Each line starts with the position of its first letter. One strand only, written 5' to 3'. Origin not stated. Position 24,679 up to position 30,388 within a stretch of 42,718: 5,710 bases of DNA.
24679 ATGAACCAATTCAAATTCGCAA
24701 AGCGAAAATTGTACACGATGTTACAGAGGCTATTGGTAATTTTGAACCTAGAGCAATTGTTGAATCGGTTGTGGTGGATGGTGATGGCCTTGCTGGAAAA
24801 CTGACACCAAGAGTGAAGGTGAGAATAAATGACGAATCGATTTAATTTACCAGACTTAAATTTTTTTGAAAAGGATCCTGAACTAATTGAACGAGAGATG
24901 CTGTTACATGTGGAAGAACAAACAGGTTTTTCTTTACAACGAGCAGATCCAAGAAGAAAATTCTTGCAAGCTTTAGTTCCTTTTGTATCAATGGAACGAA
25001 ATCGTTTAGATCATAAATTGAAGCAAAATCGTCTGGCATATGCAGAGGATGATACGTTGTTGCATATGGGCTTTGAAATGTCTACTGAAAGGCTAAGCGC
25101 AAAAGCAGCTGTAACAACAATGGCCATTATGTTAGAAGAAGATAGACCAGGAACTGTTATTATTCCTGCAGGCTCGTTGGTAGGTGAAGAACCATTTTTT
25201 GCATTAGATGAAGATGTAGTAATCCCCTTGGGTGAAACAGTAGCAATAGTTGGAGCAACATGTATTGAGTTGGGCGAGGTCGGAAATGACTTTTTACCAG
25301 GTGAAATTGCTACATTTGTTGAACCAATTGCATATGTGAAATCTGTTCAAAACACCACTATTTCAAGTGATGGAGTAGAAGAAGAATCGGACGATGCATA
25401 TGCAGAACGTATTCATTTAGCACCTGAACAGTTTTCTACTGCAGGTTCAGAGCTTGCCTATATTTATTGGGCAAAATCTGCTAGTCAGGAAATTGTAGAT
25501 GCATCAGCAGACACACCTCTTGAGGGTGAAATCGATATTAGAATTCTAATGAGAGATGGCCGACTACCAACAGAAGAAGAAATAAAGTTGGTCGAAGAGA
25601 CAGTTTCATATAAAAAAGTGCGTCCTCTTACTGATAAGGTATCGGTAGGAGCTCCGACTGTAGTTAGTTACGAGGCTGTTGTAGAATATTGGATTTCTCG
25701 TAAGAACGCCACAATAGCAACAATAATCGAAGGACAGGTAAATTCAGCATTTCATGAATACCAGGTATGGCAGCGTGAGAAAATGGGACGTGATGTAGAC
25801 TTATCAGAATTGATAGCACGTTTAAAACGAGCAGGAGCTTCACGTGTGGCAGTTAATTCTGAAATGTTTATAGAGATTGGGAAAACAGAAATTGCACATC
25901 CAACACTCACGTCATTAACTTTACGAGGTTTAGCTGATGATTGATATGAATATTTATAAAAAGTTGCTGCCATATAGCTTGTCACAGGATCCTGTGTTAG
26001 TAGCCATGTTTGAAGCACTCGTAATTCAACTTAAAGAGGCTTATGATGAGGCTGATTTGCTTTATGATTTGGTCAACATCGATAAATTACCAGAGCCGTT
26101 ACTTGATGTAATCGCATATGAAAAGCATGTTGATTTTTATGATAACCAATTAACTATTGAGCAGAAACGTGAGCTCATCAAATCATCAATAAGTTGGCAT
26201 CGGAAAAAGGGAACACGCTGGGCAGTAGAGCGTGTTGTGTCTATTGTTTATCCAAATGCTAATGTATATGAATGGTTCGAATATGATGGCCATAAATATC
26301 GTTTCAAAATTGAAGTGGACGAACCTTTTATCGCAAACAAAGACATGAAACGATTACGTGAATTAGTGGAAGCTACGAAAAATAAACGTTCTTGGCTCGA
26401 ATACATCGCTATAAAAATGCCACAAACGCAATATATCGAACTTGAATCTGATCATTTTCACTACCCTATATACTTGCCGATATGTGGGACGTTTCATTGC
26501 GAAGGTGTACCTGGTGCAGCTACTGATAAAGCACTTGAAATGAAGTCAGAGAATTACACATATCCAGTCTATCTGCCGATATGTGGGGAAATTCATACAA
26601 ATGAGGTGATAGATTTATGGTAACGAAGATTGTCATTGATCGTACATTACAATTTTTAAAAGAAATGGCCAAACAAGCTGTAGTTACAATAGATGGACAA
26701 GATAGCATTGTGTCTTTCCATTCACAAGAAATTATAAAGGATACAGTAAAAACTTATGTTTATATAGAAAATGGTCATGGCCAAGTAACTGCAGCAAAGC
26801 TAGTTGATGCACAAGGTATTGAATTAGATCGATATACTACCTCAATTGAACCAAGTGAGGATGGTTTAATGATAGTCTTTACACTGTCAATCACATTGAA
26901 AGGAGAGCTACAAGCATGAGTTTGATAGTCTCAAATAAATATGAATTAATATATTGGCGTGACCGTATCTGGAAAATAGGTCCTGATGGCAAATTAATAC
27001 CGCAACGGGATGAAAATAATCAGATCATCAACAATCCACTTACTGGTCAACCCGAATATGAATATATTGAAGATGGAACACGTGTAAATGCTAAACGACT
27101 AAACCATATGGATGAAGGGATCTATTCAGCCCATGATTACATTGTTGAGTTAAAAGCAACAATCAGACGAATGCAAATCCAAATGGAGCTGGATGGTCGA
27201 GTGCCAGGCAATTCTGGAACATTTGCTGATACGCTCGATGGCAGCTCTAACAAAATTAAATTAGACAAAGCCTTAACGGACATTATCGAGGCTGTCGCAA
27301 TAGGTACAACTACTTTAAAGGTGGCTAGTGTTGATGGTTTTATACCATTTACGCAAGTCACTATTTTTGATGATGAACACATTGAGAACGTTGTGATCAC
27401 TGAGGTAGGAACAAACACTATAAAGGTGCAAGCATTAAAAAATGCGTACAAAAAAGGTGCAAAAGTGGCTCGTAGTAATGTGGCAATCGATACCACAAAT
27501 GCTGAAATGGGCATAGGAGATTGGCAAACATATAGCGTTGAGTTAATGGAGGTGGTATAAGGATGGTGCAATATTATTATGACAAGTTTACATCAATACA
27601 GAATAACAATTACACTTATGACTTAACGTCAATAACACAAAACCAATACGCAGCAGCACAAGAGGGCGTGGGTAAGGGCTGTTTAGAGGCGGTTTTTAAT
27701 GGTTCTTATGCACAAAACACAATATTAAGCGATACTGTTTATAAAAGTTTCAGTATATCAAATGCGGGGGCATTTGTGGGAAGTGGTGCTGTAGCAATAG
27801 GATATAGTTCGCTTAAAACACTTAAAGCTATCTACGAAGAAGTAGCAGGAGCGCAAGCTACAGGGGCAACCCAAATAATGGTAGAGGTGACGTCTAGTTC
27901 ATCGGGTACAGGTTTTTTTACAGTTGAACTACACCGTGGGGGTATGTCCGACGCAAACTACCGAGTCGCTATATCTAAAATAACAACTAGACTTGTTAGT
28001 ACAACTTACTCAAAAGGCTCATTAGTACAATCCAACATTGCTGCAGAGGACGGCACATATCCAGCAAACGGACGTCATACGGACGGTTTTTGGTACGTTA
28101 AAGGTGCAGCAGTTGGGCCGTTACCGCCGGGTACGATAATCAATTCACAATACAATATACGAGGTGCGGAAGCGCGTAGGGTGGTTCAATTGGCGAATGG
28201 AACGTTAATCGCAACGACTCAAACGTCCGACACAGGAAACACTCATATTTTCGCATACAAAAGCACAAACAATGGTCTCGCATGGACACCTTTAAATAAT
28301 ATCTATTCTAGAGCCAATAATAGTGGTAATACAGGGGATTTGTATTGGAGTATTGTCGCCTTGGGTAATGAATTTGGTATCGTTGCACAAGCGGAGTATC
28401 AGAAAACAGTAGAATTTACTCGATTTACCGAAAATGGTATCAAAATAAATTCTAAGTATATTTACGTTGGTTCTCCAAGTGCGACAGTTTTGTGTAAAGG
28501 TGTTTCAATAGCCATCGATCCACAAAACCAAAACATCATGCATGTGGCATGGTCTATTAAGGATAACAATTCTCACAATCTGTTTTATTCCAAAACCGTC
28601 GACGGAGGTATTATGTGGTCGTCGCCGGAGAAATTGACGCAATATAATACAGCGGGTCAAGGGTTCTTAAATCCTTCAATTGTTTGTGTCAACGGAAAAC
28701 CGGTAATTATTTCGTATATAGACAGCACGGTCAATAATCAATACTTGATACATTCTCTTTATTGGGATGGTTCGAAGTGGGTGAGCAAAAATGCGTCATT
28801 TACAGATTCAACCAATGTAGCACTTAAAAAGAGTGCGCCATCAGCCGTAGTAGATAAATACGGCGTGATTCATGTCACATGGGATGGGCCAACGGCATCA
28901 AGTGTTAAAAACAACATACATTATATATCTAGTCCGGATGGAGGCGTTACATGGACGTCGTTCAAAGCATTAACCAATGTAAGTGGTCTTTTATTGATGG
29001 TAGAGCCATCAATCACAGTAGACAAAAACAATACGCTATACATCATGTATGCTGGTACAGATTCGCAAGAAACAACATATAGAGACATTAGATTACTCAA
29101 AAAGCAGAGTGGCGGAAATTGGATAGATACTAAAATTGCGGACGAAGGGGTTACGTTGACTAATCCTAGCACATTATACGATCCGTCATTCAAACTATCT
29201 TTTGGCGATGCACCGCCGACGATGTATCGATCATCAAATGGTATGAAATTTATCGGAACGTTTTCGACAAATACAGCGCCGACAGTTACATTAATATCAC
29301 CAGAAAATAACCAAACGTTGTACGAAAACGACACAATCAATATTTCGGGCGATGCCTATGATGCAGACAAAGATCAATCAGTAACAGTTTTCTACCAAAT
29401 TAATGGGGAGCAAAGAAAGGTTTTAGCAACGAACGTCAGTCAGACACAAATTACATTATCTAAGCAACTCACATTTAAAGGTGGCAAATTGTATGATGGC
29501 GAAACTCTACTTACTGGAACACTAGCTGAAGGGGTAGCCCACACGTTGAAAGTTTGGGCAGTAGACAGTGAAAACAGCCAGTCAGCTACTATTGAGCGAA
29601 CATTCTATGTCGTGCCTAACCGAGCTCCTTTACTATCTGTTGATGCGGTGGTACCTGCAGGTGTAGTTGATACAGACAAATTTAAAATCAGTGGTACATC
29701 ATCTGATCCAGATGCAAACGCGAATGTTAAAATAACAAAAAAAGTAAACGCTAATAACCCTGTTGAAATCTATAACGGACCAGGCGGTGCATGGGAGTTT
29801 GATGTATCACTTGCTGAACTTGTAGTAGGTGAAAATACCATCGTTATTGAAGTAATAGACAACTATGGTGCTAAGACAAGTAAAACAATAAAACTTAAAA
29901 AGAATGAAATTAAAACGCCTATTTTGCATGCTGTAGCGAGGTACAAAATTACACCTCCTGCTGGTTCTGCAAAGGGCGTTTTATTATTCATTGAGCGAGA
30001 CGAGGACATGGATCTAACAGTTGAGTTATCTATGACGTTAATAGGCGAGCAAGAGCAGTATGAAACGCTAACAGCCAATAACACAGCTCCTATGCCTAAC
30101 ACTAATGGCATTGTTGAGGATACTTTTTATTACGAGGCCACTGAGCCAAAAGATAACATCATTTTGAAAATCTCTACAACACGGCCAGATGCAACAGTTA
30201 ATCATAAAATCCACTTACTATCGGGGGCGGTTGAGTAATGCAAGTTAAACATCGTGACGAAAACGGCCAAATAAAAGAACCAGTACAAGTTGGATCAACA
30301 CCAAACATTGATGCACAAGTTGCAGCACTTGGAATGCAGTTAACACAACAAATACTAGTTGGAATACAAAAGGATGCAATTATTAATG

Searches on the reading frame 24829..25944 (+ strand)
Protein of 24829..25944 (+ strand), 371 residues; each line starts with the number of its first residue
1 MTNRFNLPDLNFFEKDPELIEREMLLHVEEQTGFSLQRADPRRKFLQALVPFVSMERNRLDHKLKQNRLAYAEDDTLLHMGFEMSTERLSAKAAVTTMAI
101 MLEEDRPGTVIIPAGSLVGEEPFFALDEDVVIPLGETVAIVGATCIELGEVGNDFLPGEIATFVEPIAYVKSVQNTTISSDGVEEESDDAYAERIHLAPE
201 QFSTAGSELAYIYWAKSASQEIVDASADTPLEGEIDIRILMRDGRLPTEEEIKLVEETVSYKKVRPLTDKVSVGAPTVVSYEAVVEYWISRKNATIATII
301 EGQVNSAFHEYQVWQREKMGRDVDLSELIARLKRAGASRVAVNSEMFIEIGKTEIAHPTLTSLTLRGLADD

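Call 62: search_protein_families(library=phrogs, proteins=[window:24829-25944:+], max_evalue=0.00001)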
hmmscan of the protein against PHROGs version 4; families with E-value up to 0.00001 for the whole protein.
window:24829-25944:+ (371 aa): 4 families
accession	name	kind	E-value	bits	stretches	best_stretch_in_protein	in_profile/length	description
phrog_6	-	tail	2.8e-62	212.1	1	7-367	61-407/548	baseplate wedge subunit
phrog_4226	-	tail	5.9e-32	111.8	1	170-344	29-201/228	baseplate protein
phrog_21670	-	unknown function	6e-12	46.4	1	10-147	6-145/152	-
phrog_1608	-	tail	2.5e-09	37.8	1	182-318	4-142/192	tail protein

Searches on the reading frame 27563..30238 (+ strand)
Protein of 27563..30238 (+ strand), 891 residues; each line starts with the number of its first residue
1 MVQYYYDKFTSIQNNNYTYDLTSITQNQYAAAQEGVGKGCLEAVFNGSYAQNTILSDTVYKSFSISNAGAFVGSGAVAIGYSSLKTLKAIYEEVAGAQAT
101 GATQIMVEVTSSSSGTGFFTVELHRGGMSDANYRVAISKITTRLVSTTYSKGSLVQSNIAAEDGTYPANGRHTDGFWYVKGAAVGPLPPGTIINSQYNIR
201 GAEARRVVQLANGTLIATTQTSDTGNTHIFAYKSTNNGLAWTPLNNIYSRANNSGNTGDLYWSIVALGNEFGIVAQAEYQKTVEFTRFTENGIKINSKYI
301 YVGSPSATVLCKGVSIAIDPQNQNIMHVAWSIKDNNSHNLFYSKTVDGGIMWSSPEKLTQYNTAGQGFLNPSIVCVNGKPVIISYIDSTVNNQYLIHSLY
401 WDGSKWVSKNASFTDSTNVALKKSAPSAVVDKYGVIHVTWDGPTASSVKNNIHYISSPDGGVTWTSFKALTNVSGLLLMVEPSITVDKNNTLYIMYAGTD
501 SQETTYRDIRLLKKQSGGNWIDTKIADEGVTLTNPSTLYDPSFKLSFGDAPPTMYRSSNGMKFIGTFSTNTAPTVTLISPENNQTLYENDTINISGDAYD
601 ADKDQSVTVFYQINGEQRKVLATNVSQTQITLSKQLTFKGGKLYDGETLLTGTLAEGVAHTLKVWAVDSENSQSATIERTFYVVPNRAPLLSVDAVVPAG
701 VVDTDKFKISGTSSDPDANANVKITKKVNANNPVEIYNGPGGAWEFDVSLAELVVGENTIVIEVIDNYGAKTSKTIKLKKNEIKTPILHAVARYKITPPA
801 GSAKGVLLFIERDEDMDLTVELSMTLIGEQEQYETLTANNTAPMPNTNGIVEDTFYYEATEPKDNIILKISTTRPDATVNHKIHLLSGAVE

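Call 62: search_protein_families(library=phrogs, proteins=[window:27563-30238:+], max_evalue=0.00001)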
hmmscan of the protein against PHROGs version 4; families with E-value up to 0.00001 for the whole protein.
window:27563-30238:+ (891 aa): 1 family
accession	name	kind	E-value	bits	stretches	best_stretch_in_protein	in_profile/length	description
phrog_21129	-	unknown function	1.9e-204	683.1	2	567-891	1170-1494/1494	-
